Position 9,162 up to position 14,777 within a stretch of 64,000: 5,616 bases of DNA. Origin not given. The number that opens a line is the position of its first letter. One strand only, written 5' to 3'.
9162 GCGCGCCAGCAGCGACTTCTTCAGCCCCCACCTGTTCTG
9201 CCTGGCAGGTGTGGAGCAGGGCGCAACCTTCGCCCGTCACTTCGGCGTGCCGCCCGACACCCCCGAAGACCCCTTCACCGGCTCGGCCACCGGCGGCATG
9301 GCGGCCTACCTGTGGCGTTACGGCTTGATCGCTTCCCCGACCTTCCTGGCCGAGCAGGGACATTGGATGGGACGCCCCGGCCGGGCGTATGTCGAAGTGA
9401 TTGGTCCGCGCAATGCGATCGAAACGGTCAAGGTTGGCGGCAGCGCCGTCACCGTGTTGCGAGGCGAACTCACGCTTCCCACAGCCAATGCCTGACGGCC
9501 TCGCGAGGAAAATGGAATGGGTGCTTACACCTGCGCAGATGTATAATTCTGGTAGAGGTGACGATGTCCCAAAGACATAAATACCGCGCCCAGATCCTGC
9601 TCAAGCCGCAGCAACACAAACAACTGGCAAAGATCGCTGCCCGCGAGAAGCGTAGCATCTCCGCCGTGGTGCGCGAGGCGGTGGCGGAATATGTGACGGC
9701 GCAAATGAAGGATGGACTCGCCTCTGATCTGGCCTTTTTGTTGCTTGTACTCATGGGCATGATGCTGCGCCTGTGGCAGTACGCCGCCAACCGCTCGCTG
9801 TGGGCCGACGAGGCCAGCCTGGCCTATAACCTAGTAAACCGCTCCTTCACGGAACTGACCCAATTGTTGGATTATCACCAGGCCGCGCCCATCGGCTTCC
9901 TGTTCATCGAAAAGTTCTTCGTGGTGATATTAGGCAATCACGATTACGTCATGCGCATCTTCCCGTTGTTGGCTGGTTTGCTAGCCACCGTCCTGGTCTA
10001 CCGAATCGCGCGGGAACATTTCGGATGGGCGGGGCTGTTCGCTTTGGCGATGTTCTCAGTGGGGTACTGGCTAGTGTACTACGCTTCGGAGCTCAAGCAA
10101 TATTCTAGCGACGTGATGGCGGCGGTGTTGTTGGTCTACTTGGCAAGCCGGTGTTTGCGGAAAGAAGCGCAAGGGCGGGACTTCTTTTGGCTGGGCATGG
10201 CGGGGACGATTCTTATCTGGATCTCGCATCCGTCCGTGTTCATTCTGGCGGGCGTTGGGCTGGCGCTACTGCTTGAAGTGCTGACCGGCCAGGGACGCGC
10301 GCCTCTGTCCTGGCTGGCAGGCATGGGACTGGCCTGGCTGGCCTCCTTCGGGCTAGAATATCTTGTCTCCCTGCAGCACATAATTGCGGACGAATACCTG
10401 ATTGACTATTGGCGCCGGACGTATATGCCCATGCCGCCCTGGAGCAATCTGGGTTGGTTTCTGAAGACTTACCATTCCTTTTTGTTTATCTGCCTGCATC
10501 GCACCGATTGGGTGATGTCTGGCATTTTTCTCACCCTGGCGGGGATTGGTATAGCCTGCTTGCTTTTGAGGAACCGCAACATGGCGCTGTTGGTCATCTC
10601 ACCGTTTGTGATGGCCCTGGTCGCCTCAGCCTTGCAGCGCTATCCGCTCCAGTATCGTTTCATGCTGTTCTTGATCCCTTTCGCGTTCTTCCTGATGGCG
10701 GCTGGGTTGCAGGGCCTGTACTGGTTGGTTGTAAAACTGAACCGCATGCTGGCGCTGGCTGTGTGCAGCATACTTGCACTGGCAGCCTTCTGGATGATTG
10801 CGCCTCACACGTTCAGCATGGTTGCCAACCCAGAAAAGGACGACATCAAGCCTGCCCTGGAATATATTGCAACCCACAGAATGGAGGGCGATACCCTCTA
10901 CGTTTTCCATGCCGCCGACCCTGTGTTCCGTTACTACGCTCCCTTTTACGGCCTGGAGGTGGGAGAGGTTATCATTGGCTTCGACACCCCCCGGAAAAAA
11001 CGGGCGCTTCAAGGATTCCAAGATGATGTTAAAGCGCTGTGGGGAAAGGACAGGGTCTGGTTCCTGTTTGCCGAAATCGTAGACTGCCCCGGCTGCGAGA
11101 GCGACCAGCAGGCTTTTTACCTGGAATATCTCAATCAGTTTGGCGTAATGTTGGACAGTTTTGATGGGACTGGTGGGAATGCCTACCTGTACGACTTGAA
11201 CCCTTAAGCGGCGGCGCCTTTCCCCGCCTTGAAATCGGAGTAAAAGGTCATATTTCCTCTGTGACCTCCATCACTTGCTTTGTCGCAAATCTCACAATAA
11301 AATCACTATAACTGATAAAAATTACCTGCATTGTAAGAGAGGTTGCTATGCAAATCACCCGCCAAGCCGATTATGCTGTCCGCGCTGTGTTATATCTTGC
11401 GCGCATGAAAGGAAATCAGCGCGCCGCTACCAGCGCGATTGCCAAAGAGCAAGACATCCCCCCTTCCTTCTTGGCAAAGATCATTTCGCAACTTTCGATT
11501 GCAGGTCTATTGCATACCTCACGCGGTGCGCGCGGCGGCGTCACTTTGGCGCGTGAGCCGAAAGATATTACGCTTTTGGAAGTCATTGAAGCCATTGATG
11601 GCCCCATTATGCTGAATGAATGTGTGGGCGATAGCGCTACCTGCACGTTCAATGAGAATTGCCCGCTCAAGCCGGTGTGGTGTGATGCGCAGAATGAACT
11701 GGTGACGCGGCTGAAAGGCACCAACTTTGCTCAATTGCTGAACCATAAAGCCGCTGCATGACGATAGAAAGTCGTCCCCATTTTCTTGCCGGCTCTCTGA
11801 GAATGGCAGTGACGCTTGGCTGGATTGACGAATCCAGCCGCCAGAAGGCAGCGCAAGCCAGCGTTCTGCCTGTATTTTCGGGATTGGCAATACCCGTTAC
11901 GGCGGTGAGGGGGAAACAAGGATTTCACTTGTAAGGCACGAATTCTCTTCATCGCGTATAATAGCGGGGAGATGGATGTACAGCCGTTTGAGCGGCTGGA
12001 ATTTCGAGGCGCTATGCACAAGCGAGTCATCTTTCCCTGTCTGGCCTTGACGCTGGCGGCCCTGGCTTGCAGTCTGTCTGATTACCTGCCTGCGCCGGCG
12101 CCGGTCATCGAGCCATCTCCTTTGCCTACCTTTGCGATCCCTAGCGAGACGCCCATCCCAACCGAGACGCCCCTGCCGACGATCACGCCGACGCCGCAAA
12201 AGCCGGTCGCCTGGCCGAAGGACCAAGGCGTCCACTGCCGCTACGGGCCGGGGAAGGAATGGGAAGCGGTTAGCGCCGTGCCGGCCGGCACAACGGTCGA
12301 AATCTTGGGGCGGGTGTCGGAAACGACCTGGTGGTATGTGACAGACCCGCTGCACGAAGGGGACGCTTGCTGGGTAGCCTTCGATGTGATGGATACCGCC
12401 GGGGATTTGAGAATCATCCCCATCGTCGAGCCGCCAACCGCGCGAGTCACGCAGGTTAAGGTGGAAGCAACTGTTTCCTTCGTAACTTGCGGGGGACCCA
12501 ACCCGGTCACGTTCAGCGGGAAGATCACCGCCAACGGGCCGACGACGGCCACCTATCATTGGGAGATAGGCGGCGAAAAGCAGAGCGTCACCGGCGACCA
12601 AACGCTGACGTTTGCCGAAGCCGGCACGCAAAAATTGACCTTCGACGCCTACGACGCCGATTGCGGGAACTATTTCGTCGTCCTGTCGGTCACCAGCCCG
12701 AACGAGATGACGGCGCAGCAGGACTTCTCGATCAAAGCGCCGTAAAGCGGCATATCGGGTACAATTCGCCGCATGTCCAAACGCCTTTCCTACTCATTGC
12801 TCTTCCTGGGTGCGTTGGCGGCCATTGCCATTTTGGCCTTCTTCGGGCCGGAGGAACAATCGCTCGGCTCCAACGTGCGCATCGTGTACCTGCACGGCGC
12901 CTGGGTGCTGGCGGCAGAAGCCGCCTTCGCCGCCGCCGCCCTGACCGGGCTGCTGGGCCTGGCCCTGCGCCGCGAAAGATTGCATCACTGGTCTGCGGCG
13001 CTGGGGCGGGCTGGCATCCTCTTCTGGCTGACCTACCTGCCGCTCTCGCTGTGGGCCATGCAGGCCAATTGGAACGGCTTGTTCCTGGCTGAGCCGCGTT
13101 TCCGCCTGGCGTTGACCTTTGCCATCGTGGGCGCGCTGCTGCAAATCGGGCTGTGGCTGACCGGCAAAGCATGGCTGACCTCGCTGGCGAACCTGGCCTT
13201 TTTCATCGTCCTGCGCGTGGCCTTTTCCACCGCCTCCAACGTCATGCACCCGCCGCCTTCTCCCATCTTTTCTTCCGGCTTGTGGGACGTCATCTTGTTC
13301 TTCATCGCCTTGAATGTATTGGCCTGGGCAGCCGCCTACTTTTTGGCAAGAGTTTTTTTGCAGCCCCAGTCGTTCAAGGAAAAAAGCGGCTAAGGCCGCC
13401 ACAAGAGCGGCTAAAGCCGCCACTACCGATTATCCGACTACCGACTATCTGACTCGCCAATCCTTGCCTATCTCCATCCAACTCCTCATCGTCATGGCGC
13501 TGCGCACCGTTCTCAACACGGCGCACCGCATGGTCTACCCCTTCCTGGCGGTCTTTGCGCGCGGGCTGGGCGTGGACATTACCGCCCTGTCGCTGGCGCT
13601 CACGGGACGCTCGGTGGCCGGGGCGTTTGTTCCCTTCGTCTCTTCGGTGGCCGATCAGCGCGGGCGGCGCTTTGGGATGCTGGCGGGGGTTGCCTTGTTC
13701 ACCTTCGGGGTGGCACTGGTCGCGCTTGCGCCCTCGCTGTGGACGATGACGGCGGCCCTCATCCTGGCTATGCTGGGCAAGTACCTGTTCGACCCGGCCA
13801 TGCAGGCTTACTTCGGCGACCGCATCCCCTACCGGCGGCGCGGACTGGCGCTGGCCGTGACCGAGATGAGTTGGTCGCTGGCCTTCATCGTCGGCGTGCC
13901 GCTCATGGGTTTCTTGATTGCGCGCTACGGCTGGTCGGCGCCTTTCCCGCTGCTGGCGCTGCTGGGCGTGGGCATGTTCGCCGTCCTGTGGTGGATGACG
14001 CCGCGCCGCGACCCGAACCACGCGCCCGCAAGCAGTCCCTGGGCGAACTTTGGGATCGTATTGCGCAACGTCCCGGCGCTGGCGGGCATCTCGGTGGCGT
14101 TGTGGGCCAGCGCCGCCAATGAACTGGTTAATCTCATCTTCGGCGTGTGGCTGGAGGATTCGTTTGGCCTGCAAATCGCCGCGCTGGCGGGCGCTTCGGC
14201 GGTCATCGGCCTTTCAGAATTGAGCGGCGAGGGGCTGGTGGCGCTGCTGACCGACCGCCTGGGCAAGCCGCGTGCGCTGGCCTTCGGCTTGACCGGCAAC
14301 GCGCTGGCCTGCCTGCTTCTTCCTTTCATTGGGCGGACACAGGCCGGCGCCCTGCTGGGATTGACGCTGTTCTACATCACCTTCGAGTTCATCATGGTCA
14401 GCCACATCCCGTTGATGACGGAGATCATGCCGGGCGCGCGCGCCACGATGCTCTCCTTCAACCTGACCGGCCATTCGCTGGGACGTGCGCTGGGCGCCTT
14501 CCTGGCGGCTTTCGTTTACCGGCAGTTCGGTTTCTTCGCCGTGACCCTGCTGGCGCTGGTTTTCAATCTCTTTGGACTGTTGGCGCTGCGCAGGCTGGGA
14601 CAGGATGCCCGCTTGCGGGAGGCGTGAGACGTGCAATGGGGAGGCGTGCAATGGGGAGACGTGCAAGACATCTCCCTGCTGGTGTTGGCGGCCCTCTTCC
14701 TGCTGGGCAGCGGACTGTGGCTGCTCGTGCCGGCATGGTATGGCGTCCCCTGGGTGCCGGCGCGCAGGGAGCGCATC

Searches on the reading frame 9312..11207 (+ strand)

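Call 69: search_protein_families(library=pfam, proteins=[window:9312-11207:+], max_evalue=0.00001)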
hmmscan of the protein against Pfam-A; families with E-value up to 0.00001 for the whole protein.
window:9312-11207:+ (631 aa): 1 family
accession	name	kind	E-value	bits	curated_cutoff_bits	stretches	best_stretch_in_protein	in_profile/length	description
PF13231.12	PMT_2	-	5.4e-10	40.1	26.1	1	193-340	3-149/160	Dolichyl-phosphate-mannose-protein mannosyltransferase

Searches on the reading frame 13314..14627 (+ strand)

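Call 69: search_protein_families(library=pfam, proteins=[window:13314-14627:+], max_evalue=0.00001)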
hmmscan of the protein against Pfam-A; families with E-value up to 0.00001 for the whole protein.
window:13314-14627:+ (437 aa): 1 family
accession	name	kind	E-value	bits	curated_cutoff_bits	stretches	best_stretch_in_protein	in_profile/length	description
PF07690.21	MFS_1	-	5.5e-37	127.9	33.4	2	70-369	11-317/347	Major Facilitator Superfamily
